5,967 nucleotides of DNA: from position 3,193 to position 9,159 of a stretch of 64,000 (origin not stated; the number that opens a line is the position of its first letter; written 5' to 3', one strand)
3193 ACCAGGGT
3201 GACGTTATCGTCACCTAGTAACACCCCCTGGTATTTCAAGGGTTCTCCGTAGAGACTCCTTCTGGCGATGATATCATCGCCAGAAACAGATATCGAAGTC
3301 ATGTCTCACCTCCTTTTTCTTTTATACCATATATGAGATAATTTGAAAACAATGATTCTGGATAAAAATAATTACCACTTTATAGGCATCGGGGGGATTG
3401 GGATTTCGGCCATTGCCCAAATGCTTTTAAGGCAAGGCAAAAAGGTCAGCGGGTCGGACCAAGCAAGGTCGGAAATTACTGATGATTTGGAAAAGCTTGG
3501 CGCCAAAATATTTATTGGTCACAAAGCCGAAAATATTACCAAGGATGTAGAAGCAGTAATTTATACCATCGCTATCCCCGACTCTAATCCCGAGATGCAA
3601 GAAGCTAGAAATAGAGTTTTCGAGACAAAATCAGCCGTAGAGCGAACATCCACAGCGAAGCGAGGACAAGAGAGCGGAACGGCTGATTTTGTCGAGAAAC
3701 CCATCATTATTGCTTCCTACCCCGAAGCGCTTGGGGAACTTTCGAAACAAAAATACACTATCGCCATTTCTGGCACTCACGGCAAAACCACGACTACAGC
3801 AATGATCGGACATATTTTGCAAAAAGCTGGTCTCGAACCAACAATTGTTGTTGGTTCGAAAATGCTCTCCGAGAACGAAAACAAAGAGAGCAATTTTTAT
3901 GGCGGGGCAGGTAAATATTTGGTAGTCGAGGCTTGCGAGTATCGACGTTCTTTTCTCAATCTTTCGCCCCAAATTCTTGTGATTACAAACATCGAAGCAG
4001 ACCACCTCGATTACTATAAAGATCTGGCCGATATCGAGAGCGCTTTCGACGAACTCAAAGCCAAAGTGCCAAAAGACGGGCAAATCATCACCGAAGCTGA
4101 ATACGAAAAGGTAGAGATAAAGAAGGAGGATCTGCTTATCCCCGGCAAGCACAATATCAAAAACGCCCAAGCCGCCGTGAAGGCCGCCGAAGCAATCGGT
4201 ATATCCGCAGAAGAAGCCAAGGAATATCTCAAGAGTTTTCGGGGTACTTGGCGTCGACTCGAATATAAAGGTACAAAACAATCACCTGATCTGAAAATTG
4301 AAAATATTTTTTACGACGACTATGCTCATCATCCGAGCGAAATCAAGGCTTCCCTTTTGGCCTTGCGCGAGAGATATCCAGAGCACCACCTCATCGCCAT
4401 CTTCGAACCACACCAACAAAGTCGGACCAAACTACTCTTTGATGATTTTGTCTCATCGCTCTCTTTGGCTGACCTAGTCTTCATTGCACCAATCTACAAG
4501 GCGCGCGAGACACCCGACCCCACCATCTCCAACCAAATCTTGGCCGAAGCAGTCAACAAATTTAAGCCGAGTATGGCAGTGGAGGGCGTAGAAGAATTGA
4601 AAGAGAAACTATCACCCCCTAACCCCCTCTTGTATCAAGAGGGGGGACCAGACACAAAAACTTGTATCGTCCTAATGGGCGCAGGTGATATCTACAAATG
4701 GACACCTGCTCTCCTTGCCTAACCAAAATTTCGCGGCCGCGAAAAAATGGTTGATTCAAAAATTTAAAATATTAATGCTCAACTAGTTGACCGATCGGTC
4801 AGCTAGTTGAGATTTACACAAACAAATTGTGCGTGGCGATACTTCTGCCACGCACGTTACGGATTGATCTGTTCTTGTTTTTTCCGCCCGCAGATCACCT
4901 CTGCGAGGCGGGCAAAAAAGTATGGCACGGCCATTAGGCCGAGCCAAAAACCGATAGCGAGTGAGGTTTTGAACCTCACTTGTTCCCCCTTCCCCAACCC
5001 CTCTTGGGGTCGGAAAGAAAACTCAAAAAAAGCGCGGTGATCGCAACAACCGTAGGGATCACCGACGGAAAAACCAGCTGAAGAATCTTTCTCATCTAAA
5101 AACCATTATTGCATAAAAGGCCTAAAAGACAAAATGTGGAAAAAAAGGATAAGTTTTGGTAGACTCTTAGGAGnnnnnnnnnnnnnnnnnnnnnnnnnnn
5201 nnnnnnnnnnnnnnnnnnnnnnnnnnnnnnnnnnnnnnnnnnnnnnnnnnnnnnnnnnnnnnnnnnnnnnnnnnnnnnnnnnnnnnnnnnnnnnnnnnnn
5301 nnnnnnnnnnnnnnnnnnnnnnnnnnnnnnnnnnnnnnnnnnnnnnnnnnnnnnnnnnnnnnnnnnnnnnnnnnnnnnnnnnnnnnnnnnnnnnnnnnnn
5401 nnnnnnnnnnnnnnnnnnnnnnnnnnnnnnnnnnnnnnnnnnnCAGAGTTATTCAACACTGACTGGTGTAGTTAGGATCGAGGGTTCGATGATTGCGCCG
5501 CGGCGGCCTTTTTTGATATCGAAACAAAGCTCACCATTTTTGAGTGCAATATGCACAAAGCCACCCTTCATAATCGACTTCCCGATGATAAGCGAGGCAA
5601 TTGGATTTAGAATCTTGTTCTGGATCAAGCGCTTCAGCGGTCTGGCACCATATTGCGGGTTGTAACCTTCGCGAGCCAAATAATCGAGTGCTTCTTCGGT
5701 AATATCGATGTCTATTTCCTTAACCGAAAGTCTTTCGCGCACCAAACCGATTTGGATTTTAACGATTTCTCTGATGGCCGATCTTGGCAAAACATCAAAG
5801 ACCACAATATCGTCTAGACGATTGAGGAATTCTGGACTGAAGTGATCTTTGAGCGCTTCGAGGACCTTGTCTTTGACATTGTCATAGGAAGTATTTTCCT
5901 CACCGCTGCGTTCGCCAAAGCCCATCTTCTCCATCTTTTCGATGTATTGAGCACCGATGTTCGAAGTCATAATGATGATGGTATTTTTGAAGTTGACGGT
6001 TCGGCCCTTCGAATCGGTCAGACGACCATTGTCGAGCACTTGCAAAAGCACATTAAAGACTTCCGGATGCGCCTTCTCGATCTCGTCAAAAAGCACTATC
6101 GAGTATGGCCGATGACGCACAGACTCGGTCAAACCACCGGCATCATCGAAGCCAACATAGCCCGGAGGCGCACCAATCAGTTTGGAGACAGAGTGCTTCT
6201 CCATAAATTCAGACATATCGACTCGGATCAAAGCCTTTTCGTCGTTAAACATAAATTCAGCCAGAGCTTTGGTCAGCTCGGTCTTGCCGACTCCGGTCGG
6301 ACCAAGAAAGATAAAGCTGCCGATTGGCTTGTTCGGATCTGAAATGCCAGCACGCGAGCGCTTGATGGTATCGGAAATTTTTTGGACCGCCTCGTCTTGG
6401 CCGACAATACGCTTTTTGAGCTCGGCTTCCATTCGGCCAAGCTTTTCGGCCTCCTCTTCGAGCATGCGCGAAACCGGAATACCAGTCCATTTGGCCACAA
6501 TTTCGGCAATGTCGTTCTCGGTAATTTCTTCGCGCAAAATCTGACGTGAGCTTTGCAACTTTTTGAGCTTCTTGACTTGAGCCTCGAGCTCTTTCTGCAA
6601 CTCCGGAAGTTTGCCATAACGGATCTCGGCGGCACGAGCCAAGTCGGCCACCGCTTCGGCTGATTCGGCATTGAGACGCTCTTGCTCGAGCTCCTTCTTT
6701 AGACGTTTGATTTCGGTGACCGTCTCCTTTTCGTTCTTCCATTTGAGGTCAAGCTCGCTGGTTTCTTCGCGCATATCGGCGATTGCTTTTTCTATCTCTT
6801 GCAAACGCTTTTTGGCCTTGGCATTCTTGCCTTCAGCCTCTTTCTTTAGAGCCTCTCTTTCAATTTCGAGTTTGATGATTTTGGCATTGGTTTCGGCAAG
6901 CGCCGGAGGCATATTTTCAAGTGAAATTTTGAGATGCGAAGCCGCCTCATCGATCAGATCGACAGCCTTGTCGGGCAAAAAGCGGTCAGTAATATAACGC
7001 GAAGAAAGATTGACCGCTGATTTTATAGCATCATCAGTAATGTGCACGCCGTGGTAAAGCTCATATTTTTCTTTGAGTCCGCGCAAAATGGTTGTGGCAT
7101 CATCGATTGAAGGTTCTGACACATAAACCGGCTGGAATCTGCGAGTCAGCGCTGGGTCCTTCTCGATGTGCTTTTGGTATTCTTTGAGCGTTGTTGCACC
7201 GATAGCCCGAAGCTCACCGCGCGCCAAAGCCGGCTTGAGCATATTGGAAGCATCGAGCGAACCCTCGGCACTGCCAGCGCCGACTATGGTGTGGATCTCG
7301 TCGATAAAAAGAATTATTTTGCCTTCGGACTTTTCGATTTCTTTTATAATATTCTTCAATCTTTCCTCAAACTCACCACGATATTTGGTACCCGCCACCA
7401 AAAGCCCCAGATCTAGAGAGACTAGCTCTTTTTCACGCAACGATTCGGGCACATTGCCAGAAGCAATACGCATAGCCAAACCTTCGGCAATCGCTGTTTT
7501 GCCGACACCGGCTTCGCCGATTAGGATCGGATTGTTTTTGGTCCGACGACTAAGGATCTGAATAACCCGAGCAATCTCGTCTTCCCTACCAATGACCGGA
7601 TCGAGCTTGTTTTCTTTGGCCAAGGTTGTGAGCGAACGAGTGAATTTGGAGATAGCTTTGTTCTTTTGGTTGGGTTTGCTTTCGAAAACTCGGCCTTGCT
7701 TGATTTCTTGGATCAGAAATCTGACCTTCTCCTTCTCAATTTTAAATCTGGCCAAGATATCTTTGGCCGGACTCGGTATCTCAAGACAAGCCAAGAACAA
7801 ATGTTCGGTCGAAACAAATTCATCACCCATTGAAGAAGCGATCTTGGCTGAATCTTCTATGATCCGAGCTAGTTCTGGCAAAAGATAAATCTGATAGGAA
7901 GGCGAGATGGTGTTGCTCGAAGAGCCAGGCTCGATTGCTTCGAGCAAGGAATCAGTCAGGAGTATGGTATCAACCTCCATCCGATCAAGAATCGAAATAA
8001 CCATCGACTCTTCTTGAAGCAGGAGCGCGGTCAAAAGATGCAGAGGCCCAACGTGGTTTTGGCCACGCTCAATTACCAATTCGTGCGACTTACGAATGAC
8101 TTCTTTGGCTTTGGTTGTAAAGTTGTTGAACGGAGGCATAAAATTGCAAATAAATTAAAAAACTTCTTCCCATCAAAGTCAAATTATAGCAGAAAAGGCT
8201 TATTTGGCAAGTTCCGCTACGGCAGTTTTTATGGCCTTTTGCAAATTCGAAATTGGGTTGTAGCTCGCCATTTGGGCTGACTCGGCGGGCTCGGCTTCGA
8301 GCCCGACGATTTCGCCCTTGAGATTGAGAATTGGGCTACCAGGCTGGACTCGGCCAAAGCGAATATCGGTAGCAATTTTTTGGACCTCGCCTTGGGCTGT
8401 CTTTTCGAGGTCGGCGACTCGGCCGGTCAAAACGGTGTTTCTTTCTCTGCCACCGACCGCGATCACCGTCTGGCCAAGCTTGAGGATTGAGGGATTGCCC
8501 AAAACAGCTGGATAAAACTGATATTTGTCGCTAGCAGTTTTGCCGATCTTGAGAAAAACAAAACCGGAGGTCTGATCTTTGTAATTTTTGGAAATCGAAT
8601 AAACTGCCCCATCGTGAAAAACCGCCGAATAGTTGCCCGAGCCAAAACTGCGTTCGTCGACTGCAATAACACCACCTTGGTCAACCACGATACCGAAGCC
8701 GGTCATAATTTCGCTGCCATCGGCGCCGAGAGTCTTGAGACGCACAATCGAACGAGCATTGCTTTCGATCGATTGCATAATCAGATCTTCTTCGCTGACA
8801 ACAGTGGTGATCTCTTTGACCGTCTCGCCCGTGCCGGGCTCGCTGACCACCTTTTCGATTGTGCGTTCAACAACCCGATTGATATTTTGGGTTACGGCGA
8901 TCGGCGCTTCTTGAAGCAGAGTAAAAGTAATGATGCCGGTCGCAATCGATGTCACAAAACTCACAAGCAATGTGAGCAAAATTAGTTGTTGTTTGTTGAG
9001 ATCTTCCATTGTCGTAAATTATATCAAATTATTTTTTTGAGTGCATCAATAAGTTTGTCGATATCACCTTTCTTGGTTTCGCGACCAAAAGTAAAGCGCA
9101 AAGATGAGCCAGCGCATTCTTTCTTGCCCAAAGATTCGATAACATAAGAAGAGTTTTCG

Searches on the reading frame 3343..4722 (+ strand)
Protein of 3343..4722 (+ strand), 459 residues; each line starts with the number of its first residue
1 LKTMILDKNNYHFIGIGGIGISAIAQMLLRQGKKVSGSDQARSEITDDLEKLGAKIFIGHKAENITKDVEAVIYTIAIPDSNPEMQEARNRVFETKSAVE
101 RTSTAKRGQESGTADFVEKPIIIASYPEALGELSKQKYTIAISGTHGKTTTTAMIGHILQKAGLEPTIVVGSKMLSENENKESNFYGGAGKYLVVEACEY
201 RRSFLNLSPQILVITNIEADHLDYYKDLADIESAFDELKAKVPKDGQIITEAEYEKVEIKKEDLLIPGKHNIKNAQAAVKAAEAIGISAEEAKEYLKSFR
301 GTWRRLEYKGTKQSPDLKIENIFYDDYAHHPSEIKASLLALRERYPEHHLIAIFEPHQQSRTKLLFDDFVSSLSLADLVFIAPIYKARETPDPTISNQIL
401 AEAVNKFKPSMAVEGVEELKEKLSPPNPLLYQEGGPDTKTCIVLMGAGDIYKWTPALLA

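Call 9: search_protein_families(library=pfam, proteins=[window:3343-4722:+], max_evalue=0.001)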
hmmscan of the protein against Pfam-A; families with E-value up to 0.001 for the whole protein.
window:3343-4722:+ (459 aa): 3 families
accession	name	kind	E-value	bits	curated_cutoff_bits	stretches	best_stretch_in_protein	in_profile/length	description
PF01225.30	Mur_ligase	-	1.4e-24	86.7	21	1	11-99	2-84/95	Mur ligase family, catalytic domain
PF08245.18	Mur_ligase_M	-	1.2e-18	68.2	24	1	142-255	1-126/200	Mur ligase middle domain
PF02875.26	Mur_ligase_C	-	2.8e-12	48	28.4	1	321-419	11-107/127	Mur ligase, glutamate ligase domain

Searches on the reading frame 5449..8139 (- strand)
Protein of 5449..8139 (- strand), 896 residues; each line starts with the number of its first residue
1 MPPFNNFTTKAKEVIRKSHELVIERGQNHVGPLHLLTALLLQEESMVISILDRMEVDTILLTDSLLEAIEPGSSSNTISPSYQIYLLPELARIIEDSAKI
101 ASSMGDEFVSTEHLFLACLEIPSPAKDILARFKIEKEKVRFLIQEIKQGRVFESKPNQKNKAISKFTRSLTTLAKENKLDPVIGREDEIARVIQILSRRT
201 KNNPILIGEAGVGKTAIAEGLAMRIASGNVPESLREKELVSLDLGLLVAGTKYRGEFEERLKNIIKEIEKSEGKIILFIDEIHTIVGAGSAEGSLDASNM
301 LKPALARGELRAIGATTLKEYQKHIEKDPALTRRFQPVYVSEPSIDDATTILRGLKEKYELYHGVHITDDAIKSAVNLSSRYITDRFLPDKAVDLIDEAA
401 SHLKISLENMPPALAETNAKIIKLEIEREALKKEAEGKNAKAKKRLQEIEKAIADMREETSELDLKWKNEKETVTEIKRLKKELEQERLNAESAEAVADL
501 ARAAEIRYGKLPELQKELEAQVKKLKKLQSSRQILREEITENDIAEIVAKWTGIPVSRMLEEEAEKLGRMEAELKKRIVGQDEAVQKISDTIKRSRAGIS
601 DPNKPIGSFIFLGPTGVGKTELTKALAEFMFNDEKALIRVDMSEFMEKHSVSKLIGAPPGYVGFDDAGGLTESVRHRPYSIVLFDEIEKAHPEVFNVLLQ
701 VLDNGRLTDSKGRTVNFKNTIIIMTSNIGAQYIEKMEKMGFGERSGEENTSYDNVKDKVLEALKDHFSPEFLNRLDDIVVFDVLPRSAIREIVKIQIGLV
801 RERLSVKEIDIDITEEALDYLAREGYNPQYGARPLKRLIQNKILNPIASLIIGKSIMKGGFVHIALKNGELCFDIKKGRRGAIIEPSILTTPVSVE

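Call 8: search_protein_families(library=pfam, proteins=[window:5449-8139:-], max_evalue=0.001)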
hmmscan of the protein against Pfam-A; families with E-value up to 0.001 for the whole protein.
window:5449-8139:- (896 aa): 18 families
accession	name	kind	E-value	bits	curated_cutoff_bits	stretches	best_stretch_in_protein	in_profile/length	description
PF07724.20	AAA_2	-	1.4e-71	240.3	27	1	604-778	1-166/166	AAA domain (Cdc48 subfamily)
PF17871.7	AAA_lid_9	-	7.7e-34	116.2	22.8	1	344-445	1-102/104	AAA lid domain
PF10431.15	ClpB_D2-small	-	1.8e-23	82.8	21.9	1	784-864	1-81/81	C-terminal, D2-small domain, of ClpB protein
PF00004.35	AAA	-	2.6e-23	83.4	21.2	2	205-336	2-124/131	ATPase family associated with various cellular activities (AAA)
PF07728.20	AAA_5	-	1.9e-17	64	22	1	609-729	2-124/139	AAA domain (dynein-related subfamily)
PF02861.25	Clp_N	-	2.1e-17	63.5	20.7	2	98-145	2-50/53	Clp amino terminal domain, pathogenicity island component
PF13191.12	AAA_16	-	1.5e-10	42.3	32.6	1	182-242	2-82/167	AAA ATPase domain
PF00158.32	Sigma54_activat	-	1.2e-09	38.5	20.2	1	607-723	23-139/168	Sigma-54 interaction domain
PF13401.12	AAA_22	-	1.5e-08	35.5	27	0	200-290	4-97/130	AAA domain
PF20720.3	nSTAND3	-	1.6e-06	28.3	27.2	0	199-227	15-43/155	Novel STAND NTPase 3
PF13173.12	AAA_14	-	4.4e-06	27.2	27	0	205-288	6-77/129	AAA domain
PF01695.23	IstB_IS21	-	2.8e-05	24.2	24.1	0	199-224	90-115/238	IstB-like ATP binding protein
PF05621.17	TniB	-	3e-05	24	22.4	0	225-341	72-185/189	Bacterial TniB protein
PF13238.12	AAA_18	-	6e-05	23.9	29.4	0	205-275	2-74/128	AAA domain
PF05729.18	NACHT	-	6e-05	23.4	26.7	0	205-232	4-31/167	NACHT domain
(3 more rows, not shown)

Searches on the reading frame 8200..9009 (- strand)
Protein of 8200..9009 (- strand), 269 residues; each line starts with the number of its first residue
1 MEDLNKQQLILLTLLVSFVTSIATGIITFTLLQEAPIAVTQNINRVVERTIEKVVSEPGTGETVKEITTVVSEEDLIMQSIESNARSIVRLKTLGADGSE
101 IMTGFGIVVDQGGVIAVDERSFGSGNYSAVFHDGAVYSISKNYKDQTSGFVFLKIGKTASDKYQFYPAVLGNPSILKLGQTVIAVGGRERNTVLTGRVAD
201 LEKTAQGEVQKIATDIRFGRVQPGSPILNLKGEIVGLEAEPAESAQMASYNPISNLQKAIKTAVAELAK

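Call 9: search_protein_families(library=pfam, proteins=[window:8200-9009:-], max_evalue=0.001)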
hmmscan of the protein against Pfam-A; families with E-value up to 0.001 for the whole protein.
window:8200-9009:- (269 aa): 1 family
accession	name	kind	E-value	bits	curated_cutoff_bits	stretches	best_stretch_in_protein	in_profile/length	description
PF13365.12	Trypsin_2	-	2.1e-10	41.9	27.6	1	108-237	5-144/144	Trypsin-like peptidase domain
